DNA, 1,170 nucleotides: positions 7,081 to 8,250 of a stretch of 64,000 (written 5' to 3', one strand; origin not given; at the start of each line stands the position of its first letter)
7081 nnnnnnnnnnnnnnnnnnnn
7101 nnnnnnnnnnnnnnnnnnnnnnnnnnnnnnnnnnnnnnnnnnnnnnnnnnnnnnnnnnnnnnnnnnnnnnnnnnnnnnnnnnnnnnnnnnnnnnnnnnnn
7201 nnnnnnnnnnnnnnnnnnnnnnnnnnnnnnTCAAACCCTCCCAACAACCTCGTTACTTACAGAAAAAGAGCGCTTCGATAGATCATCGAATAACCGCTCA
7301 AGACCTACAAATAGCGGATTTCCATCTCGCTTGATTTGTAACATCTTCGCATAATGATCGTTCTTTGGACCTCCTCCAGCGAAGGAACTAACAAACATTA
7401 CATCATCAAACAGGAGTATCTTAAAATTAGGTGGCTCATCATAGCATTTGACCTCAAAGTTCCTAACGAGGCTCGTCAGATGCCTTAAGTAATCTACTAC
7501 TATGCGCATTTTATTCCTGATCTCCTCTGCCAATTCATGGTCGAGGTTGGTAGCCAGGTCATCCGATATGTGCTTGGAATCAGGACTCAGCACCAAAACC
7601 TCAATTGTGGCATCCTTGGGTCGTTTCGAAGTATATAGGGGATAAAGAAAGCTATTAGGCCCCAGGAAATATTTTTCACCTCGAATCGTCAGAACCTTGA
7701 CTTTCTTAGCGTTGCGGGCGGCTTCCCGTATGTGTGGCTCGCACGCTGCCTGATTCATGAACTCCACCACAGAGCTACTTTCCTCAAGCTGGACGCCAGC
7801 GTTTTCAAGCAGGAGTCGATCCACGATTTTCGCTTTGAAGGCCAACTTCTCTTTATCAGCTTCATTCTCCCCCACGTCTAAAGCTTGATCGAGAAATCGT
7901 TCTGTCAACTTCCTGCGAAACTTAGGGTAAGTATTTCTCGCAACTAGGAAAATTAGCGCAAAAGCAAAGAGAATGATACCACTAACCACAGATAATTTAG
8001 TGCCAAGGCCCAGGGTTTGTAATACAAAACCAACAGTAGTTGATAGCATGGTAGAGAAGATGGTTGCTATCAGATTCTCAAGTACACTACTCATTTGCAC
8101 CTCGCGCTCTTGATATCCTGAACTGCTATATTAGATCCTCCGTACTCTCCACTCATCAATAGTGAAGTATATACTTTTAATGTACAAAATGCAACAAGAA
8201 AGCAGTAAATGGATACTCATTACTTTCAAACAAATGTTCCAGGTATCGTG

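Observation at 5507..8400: AT-rich islet encoding a membrane protein translationally coupled to a short HD-Synth-TGS RSH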

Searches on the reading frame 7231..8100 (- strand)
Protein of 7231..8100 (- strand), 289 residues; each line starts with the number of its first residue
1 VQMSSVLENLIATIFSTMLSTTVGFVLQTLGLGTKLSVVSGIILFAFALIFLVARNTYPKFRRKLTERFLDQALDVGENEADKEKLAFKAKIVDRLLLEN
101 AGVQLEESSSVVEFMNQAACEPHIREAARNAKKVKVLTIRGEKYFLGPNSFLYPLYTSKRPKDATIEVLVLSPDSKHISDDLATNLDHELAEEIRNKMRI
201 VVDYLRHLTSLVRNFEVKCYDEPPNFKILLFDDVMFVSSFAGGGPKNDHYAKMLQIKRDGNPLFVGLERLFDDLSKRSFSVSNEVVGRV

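Call 4: search_protein_families(library=pfam, proteins=[window:7231-8100:-], max_evalue=0.01)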
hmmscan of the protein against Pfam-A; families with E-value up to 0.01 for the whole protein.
window:7231-8100:- (289 aa): 0 families

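Call 5: search_protein_families(library=ncbifam, proteins=[window:7231-8100:-], max_evalue=0.1)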
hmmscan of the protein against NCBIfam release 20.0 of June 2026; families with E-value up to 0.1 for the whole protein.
window:7231-8100:- (289 aa): 0 families

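Call 6: search_protein_families(library=padloc, proteins=[window:7231-8100:-], max_evalue=0.1)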
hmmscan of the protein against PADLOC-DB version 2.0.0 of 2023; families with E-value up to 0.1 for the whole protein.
window:7231-8100:- (289 aa): 0 families

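Call 7: search_solved_structures(query=window:7231-8100:-, max_evalue=10, show_alignments=2)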
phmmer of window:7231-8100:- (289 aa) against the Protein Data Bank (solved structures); distinct sequences matched with E-value up to 10: 3.
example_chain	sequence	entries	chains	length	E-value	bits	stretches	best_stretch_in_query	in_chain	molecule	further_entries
2gno_A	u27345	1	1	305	0.044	16.4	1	148-231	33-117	DNA polymerase III, gamma subunit-related protein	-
6i3m_C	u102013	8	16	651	0.17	14.5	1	89-147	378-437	Translation initiation factor eIF-2B subunit delta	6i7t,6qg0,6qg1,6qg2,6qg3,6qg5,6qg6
11cf_A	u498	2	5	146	1.1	11.8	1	213-286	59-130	Probable cell wall hydrolase LytN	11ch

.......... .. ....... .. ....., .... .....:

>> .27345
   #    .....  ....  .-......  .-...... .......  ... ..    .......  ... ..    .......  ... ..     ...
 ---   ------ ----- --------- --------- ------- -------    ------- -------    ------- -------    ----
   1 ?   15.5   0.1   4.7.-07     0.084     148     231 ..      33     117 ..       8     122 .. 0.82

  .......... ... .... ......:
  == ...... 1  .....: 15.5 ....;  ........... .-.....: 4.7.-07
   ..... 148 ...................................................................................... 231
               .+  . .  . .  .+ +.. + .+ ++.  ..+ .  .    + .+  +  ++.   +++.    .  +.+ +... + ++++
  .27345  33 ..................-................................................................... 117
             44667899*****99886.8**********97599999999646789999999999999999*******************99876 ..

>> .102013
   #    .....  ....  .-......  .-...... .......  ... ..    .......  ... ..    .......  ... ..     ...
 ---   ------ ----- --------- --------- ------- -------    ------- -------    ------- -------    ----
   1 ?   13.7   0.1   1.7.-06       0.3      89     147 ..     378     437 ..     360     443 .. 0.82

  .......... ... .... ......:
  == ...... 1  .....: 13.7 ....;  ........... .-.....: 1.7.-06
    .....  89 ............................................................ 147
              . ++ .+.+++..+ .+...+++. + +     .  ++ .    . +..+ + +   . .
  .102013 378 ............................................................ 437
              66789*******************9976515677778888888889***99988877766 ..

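Call 8: find_homologous_proteins(query=window:7231-8100:-, max_evalue=0.001)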
Query window:7231-8100:- (289 aa): 113 proteins with E <= 0.001 among 1274 candidates.
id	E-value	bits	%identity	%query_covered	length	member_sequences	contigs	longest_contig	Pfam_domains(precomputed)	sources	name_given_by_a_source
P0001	1.5e-182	623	100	99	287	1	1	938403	-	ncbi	-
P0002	3.2e-157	540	85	99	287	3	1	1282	-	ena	-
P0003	2.3e-128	445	71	99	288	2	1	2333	-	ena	-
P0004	1.5e-126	439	72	99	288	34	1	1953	-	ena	-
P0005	3.2e-121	422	68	99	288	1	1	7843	-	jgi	jgi:hypothetical protein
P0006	4.6e-120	418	68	99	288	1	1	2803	-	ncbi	-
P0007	1.4e-116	407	66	99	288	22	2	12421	-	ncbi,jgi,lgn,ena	-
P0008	1.2e-114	400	66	99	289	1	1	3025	-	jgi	jgi:hypothetical protein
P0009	2.2e-114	399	65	99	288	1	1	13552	-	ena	-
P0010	7.6e-114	398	65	99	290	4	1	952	-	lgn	-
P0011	2.7e-112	393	63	99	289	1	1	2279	-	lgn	-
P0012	3.3e-111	389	64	99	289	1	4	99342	-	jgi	jgi:hypothetical protein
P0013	5.3e-110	385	62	99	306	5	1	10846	-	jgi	-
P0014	2.2e-109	383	64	99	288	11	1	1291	-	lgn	-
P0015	4.5e-109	382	63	99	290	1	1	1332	-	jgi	jgi:hypothetical protein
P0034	1.3e-79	285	50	96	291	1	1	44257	-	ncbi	ncbi:MAG: hypothetical protein ACYDER_16755 [Ktedonobacteraceae bacterium]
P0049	3.1e-71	258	46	93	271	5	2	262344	-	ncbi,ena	-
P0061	1.0e-64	237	63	61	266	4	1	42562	PF12844.14,PF01381.29,PF13560.13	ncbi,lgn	-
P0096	5.3e-50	188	53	60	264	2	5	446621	PF12844.14,PF01381.29,PF13560.13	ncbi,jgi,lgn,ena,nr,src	ncbi:MAG TPA: helix-turn-helix transcriptional regulator [Ktedonobacteraceae bacterium]|nr:helix-tur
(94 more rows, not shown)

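Call 9: find_encoding_contigs(protein=P0012, flank=6000, max_places=4)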
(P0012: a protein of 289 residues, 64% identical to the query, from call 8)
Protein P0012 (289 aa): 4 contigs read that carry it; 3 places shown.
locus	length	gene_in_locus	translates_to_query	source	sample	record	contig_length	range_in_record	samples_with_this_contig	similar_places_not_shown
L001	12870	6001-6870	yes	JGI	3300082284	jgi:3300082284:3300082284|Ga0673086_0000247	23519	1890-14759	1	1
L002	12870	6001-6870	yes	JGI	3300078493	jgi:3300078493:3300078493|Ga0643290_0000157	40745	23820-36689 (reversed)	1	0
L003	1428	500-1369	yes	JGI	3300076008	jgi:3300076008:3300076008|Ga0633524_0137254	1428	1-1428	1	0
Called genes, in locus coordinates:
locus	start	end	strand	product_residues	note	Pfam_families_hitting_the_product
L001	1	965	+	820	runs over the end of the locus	PF13328:HD_4, PF01842:ACT (faint), PF04607:RelA_SpoT, PF02824:TGS, PF19296:RelA_AH, PF28438:RelA_RIS, PF13291:ACT_4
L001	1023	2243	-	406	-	PF00140:Sigma70_r1_2, PF04542:Sigma70_r2, PF04539:Sigma70_r3, PF04545:Sigma70_r4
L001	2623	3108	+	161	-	PF00692:dUTPase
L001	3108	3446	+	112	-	PF00226:DnaJ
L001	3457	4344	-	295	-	-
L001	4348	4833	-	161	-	PF00994:MoCF_biosynth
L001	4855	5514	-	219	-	PF14353:CpXC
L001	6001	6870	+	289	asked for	-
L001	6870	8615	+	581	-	PF13328:HD_4, PF04607:RelA_SpoT, PF02824:TGS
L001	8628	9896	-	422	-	PF09376:NurA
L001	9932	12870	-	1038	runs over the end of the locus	PF02463:SMC_N, PF13175:AAA_15, PF13304:AAA_21 (faint), PF13555:AAA_29 (weak)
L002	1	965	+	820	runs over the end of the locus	PF13328:HD_4, PF01842:ACT (faint), PF04607:RelA_SpoT, PF02824:TGS, PF19296:RelA_AH, PF28438:RelA_RIS, PF13291:ACT_4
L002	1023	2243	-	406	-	PF00140:Sigma70_r1_2, PF04542:Sigma70_r2, PF04539:Sigma70_r3, PF04545:Sigma70_r4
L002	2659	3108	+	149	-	PF00692:dUTPase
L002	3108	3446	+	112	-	PF00226:DnaJ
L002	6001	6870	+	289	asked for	-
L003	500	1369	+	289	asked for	-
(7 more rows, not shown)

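Call 10: find_encoding_contigs(protein=P0034, flank=6000, max_places=3)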
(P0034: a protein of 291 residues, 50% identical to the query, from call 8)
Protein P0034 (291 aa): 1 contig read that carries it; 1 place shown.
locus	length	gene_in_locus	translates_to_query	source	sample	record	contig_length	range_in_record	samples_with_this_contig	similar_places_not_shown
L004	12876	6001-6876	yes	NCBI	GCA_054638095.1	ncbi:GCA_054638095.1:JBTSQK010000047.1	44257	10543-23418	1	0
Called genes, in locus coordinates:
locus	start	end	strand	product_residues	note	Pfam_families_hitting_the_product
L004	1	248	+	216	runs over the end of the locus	PF04203:Sortase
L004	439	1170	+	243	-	PF00300:His_Phos_1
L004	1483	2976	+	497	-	PF00083:Sugar_tr, PF06779:MFS_4 (weak), PF07690:MFS_1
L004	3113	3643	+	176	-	PF12867:DinB_2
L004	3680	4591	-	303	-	-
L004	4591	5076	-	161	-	PF00994:MoCF_biosynth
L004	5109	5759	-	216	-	PF14353:CpXC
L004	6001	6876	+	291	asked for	-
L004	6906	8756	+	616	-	PF13328:HD_4, PF04607:RelA_SpoT, PF02824:TGS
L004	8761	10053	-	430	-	PF09376:NurA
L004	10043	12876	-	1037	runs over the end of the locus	PF02463:SMC_N, PF13175:AAA_15, PF13304:AAA_21 (faint), PF13476:AAA_23, PF13555:AAA_29 (weak), PF02463:SMC_N, PF13558:SbcC_Walker_B (faint)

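Call 11: find_encoding_contigs(protein=P0049, flank=6000, max_places=3)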
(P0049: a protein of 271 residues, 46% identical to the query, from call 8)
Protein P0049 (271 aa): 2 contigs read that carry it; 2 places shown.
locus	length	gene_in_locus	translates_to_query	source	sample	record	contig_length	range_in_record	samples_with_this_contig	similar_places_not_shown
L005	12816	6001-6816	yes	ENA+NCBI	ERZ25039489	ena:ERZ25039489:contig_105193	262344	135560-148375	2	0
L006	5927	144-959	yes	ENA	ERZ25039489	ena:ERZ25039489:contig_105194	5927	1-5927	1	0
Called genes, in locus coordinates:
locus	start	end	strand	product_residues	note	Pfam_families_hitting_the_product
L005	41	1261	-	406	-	PF00140:Sigma70_r1_2, PF04542:Sigma70_r2, PF04539:Sigma70_r3, PF04545:Sigma70_r4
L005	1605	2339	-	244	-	PF09335:VTT_dom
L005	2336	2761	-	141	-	-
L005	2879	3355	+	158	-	PF00692:dUTPase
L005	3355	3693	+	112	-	PF00226:DnaJ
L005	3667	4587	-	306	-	-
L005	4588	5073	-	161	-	PF00994:MoCF_biosynth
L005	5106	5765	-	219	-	PF14353:CpXC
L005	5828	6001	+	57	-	-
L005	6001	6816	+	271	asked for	-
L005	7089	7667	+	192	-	PF14690:Zn_ribbon_ISL3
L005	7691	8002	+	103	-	PF01610:DDE_Tnp_ISL3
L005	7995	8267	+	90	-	PF02796:HTH_7 (weak), PF06056:Terminase_5 (faint)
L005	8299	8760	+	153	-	PF01610:DDE_Tnp_ISL3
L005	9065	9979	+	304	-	-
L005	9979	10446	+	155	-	PF13328:HD_4 (weak)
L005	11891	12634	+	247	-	-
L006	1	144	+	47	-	?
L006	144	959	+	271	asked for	-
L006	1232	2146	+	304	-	PF14690:Zn_ribbon_ISL3, PF01610:DDE_Tnp_ISL3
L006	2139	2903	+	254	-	PF01610:DDE_Tnp_ISL3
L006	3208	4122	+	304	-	-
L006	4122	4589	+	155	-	PF13328:HD_4 (weak)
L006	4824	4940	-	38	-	-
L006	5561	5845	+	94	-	-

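Call 16: find_encoding_contigs(protein=P0096, flank=6000, max_places=4)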
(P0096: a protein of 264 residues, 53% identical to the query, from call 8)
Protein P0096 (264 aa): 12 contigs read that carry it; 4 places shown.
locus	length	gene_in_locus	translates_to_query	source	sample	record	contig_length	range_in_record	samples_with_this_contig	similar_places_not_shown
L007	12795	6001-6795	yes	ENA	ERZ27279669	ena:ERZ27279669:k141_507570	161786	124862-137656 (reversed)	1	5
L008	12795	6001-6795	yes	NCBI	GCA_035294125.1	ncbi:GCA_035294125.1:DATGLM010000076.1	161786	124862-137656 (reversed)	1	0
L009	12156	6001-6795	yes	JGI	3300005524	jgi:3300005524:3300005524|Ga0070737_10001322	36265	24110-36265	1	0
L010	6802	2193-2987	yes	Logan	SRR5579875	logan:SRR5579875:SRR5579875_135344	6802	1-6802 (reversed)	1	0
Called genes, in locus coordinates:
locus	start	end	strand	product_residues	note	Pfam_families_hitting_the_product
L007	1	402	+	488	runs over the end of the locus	PF01757:Acyl_transf_3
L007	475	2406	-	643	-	PF12773:DZR (faint), PF13240:Zn_Ribbon_1 (faint), PF00069:Pkinase, PF07714:PK_Tyr_Ser-Thr, PF03109:ABC1 (faint), PF00069:Pkinase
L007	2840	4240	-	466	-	PF19295:SufBD_N, PF01458:SUFBD_core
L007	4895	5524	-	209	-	-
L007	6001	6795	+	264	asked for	PF12844:HTH_19, PF13560:HTH_31, PF01381:HTH_3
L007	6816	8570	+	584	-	PF13328:HD_4, PF04607:RelA_SpoT, PF02824:TGS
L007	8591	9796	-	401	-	PF00072:Response_reg, PF00512:HisKA, PF02518:HATPase_c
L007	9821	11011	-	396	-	PF14501:HATPase_c_5 (faint), PF00512:HisKA (weak), PF02518:HATPase_c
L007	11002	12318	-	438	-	PF00989:PAS, PF08448:PAS_4, PF13426:PAS_9, PF08447:PAS_3, PF00989:PAS, PF08448:PAS_4, PF13426:PAS_9, PF08447:PAS_3, +14 more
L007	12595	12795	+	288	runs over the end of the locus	PF02353:CMAS (weak), PF01209:Ubie_methyltran, PF13489:Methyltransf_23, PF02390:Methyltransf_4, PF13847:Methyltransf_31, PF08241:Methyltransf_11, PF08242:Methyltransf_12, PF13649:Methyltransf_25, +2 more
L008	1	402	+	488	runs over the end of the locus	PF01757:Acyl_transf_3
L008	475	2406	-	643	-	PF12773:DZR (faint), PF13240:Zn_Ribbon_1 (faint), PF00069:Pkinase, PF07714:PK_Tyr_Ser-Thr, PF03109:ABC1 (faint), PF00069:Pkinase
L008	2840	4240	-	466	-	PF19295:SufBD_N, PF01458:SUFBD_core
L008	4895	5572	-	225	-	-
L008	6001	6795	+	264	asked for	PF12844:HTH_19, PF13560:HTH_31, PF01381:HTH_3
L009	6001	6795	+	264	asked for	PF12844:HTH_19, PF13560:HTH_31, PF01381:HTH_3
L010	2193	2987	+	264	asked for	PF12844:HTH_19, PF13560:HTH_31, PF01381:HTH_3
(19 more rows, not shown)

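Call 17: find_encoding_contigs(protein=P0061, flank=6000, max_places=3)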
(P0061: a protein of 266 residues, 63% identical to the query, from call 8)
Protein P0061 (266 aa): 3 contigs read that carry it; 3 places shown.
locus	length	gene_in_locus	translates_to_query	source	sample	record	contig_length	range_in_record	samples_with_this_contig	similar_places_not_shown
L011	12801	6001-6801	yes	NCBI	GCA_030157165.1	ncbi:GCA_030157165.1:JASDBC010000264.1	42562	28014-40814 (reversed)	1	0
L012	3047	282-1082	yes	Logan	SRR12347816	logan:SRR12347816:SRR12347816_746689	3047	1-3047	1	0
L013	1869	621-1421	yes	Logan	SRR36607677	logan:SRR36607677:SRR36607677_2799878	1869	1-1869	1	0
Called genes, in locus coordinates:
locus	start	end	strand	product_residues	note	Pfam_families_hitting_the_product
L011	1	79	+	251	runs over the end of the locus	PF00149:Metallophos, PF12850:Metallophos_2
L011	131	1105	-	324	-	PF08240:ADH_N, PF00107:ADH_zinc_N, PF13602:ADH_zinc_N_2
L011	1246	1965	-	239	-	PF00440:TetR_N, PF13305:TetR_C_33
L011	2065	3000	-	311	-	PF00400:WD40, PF23381:Beta-prop_IFT122_1st, PF23383:Beta-prop_IFT140_1st, PF23414:Beta-prop_EML_2, PF24105:Beta-prop_CAF1B_HIR1, PF24796:WDR55, PF24814:WD40_Prp19, PF24817:WD40_WDHD1_1st, +67 more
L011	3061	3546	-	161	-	PF00994:MoCF_biosynth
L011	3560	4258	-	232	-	PF14353:CpXC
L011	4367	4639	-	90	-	-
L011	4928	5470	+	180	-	PF12728:HTH_17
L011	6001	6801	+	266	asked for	PF12844:HTH_19, PF13560:HTH_31, PF01381:HTH_3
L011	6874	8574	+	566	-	PF13328:HD_4, PF04607:RelA_SpoT, PF02824:TGS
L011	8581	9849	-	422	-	PF09376:NurA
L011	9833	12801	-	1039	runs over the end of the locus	PF02463:SMC_N, PF13304:AAA_21 (faint), PF13476:AAA_23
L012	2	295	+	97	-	?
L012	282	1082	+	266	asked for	PF12844:HTH_19, PF13560:HTH_31, PF01381:HTH_3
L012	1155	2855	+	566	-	PF13328:HD_4, PF04607:RelA_SpoT, PF02824:TGS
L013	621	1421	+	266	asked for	PF12844:HTH_19, PF13560:HTH_31, PF01381:HTH_3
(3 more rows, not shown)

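Call 24: predict_structure(alignment_id=A1)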
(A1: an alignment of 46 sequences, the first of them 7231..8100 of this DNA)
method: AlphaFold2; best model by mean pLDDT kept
length: 289 residues; sequences in the alignment: 46
mean_pLDDT: 84.4   pTM: 0.65
mean pLDDT of the five models: 84.4, 83.3, 83.2, 81.5, 80.1
residues with pLDDT >= 90: 123; 70-90: 132; 50-70: 25; < 50: 9
segments of 3 or more residues with pLDDT < 50: 285-289
pLDDT, mean of each block of 10 residues (from residue 1): 68 82 76 69 87 90 87 79 81 72 58 90 92 94 83 80 92 94 87 94 93 94 94 95 74 92 95 97 57
secondary structure, 60 per line:
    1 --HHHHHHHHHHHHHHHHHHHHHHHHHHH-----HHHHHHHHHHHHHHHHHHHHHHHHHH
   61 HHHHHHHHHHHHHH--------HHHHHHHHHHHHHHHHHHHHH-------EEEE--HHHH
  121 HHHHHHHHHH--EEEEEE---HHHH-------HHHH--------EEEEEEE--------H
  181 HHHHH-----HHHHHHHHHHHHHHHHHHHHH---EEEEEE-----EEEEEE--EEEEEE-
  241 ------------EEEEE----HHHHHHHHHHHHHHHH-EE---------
elements in order: H3-29 H35-74 H83-103 E111-114 H117-130 E133-138 H142-145 H153-156 E165-171 H180-185 H191-211 E215-220 E226-231 E234-239 E253-257 H262-277

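Call 26: find_related_loci(query=A1, collection=genome_contigs, flank=8000)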
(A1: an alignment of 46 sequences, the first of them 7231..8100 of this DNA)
Query A1 (289 aa) in genome_contigs; peptide patterns used: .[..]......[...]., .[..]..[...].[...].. (x = any residue, [..] = any of these).
32 stretches matched a pattern; 5 encode a relative of the query (tblastn E <= 1e-3); 5 distinct loci.
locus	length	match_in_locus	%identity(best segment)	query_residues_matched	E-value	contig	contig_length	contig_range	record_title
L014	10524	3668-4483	49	3-278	6e-77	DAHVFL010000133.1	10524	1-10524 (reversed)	MAG TPA_asm: Chloroflexota bacterium isolate clean293 NODE_133_length_10524_cov_3.554102, whole genome shotgun sequence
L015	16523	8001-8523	66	105-278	6e-65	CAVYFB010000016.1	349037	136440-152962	MAG: uncultured Chloroflexia bacterium isolate MFD00991.bin.2.51 genome assembly, contig: contig_40414, whole genome sho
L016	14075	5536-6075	55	99-278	3e-63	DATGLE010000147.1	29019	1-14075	MAG TPA_asm: Ktedonobacteraceae bacterium isolate SMAG_U9878 k141_219819, whole genome shotgun sequence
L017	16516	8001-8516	53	106-278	1e-57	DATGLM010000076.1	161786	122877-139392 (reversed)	MAG TPA_asm: Ktedonobacteraceae bacterium isolate SMAG_U9886 k141_319923, whole genome shotgun sequence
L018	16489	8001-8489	46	114-278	7e-44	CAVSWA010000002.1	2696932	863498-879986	MAG: uncultured Chloroflexia bacterium isolate MFD05705.bin.2.108 genome assembly, contig: contig_25947, whole genome sh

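Call 73: find_related_loci(query=A1, collection=viral_contigs, flank=8000)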
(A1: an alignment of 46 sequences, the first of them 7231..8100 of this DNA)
Query A1 (289 aa) in viral_contigs; peptide patterns used: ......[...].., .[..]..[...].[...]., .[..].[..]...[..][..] (x = any residue, [..] = any of these).
216 stretches matched a pattern, but none encodes a relative of the query by tblastn (E <= 1e-3).
